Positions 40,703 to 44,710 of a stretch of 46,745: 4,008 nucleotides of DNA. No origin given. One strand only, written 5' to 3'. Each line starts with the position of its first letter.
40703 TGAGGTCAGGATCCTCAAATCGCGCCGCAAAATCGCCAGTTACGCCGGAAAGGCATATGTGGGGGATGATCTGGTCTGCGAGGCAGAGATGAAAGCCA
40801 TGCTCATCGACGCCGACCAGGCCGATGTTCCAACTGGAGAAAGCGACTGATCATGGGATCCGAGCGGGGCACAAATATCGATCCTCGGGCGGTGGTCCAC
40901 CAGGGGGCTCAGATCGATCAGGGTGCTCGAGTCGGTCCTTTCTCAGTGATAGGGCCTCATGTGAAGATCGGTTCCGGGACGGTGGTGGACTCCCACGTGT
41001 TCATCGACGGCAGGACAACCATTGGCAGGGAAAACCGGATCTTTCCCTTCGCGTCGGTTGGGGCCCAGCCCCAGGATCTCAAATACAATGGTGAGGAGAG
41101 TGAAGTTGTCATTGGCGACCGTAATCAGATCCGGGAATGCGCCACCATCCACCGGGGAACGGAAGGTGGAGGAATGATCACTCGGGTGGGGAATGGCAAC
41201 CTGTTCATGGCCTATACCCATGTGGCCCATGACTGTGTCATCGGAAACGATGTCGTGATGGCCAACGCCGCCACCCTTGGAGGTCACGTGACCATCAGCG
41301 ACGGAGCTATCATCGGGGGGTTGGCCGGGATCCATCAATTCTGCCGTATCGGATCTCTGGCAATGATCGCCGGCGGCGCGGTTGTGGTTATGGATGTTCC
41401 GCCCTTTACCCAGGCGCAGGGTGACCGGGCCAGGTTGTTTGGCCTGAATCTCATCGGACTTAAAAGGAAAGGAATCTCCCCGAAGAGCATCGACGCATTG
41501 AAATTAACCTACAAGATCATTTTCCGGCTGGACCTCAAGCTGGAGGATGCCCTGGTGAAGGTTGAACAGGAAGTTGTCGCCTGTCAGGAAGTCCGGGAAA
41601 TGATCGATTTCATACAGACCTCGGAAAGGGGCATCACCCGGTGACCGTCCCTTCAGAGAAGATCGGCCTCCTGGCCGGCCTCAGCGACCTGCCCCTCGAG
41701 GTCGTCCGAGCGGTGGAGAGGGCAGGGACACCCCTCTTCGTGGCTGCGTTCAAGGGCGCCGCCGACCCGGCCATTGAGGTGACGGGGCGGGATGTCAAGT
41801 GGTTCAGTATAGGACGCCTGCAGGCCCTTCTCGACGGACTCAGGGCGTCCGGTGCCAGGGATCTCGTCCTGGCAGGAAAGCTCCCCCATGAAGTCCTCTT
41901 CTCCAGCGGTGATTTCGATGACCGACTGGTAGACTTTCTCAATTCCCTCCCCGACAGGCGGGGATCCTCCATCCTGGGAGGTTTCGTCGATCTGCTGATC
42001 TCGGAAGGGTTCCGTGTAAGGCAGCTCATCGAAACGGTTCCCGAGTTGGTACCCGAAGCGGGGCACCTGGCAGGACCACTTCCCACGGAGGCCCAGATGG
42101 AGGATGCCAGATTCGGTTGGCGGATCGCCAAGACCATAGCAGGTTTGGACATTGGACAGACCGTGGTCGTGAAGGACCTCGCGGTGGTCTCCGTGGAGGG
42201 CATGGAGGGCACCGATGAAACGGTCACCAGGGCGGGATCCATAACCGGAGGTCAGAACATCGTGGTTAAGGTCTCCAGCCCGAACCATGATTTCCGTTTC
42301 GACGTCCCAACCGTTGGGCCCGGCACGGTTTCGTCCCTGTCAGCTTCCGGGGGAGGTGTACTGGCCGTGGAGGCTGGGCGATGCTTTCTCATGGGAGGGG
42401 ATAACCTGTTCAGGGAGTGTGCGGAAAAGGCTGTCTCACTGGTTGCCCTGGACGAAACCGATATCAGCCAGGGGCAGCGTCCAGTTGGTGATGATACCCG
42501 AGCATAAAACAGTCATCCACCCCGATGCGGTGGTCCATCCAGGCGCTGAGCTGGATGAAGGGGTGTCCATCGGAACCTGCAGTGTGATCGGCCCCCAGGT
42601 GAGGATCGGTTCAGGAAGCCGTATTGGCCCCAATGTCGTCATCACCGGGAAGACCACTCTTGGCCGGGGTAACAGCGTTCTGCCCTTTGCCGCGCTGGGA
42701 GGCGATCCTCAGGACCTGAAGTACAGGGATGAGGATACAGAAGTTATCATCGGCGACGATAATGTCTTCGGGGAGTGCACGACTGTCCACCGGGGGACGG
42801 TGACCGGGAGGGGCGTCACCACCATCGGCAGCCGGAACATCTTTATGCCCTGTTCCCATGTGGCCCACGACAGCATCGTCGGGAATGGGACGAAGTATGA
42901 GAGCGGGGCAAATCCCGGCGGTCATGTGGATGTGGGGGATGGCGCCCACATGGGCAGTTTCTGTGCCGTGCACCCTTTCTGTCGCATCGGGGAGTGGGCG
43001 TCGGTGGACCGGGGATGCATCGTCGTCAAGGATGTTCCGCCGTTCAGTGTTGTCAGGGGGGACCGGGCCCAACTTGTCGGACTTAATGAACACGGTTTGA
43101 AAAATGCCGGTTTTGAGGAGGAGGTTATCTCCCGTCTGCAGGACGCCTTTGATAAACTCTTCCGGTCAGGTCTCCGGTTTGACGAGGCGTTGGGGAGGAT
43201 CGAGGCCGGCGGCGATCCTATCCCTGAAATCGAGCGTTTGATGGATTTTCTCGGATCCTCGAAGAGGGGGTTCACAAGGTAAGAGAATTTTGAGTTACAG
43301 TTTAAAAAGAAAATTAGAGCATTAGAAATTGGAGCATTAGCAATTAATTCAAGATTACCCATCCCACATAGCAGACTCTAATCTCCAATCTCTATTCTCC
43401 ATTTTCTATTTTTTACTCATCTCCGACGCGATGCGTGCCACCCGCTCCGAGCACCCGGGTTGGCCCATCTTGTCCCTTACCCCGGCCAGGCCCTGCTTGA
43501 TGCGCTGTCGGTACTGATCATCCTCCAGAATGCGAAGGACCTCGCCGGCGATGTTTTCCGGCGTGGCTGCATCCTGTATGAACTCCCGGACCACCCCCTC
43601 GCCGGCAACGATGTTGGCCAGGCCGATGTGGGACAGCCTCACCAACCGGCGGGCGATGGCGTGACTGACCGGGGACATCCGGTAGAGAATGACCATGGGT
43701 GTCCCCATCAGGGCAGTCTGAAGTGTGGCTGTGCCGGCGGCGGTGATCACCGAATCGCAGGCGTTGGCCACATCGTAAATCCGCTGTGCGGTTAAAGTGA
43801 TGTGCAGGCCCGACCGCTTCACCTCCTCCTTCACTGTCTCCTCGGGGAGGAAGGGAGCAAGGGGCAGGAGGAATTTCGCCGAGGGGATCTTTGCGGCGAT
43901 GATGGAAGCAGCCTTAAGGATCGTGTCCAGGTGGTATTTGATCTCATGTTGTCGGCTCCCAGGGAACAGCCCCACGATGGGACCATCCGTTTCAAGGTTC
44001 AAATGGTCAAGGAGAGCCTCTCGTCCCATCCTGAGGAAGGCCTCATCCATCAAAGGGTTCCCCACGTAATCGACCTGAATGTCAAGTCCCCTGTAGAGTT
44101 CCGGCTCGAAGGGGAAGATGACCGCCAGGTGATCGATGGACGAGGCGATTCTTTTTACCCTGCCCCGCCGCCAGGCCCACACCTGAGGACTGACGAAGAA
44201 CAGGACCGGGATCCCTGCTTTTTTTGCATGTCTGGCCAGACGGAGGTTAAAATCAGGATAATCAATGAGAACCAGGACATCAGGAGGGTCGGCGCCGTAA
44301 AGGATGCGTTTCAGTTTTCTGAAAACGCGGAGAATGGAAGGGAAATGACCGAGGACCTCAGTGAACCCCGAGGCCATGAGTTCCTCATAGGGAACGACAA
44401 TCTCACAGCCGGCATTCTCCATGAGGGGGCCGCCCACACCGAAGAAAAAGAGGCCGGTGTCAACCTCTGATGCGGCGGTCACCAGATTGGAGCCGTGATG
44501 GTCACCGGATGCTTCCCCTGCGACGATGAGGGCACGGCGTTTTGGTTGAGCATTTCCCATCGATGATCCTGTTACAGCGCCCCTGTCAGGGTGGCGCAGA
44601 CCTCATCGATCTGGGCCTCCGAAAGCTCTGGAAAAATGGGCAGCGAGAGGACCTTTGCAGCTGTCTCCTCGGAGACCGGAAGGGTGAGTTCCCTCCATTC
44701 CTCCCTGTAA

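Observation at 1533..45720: Window-wide architecture: nearly every intergenic spacer is an AT-rich block of degenerate tandem heptanucleotides, often as two complementary arms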

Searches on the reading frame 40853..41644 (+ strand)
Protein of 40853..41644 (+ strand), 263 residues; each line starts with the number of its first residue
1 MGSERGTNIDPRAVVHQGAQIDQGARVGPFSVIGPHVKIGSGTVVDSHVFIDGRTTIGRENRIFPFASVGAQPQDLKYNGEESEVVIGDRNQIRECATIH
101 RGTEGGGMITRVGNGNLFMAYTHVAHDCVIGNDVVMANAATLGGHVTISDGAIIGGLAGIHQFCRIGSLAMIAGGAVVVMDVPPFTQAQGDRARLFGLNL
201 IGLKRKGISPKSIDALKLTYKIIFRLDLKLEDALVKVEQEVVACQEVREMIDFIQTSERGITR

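Call 32: search_protein_families(library=pfam, proteins=[window:40853-41644:+])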
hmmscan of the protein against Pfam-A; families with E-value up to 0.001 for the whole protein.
window:40853-41644:+ (263 aa): 4 families
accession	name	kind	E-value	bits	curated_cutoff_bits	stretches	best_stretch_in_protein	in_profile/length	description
PF13720.11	Acetyltransf_11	-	4.6e-27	94.7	24.5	1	181-261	1-81/82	Udp N-acetylglucosamine O-acyltransferase; Domain 2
PF00132.30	Hexapep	-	7.7e-25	86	27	4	110-144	2-36/36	Bacterial transferase hexapeptide (six repeats)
PF25084.1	LbH_EIF2B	-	6.5e-08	33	54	0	4-61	13-68/105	EIF2B subunit epsilon LbH domain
PF25087.1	GMPPB_C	-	2.5e-06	27.6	39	0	20-64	6-49/110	GMPPB C-terminal domain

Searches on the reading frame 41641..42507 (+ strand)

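Call 32: search_protein_families(library=pfam, proteins=[window:41641-42507:+])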
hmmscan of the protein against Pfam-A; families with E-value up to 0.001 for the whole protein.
window:41641-42507:+ (288 aa): 2 families
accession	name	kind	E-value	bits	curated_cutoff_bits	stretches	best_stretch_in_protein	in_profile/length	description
PF06230.17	LpxI_C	-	2.4e-37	128.2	25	1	140-267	2-130/131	LpxI C-terminal domain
PF17930.7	LpxI_N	-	8.3e-25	87.7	25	1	7-136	1-129/129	LpxI N-terminal domain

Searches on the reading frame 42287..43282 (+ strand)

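Call 32: search_protein_families(library=pfam, proteins=[window:42287-43282:+])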
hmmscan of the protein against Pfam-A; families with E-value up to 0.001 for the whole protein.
window:42287-43282:+ (331 aa): 3 families
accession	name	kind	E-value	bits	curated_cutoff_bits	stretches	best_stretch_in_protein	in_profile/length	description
PF13720.11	Acetyltransf_11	-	4.8e-22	78.6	24.5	1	249-329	1-81/82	Udp N-acetylglucosamine O-acyltransferase; Domain 2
PF00132.30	Hexapep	-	4.4e-19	67.7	27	2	105-138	2-35/36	Bacterial transferase hexapeptide (six repeats)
PF25084.1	LbH_EIF2B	-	0.00012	22.5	54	0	77-121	18-95/105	EIF2B subunit epsilon LbH domain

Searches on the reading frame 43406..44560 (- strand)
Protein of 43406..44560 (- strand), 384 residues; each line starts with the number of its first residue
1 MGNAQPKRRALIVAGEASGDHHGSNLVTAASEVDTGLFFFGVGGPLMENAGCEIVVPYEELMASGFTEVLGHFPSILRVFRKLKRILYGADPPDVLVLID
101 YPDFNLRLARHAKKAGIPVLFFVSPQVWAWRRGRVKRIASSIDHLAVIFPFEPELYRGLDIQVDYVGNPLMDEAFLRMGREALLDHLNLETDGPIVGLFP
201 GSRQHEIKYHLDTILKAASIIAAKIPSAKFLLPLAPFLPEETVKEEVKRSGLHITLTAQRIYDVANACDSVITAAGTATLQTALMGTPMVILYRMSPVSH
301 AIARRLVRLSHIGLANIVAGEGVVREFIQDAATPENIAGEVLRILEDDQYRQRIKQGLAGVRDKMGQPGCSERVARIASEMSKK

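Call 32: search_protein_families(library=pfam, proteins=[window:43406-44560:-])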
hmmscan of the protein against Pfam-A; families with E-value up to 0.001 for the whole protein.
window:43406-44560:- (384 aa): 1 family
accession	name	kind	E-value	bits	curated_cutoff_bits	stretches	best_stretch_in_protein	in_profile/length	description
PF02684.21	LpxB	-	1.8e-93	313.8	22.6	1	11-358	2-352/374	Lipid-A-disaccharide synthetase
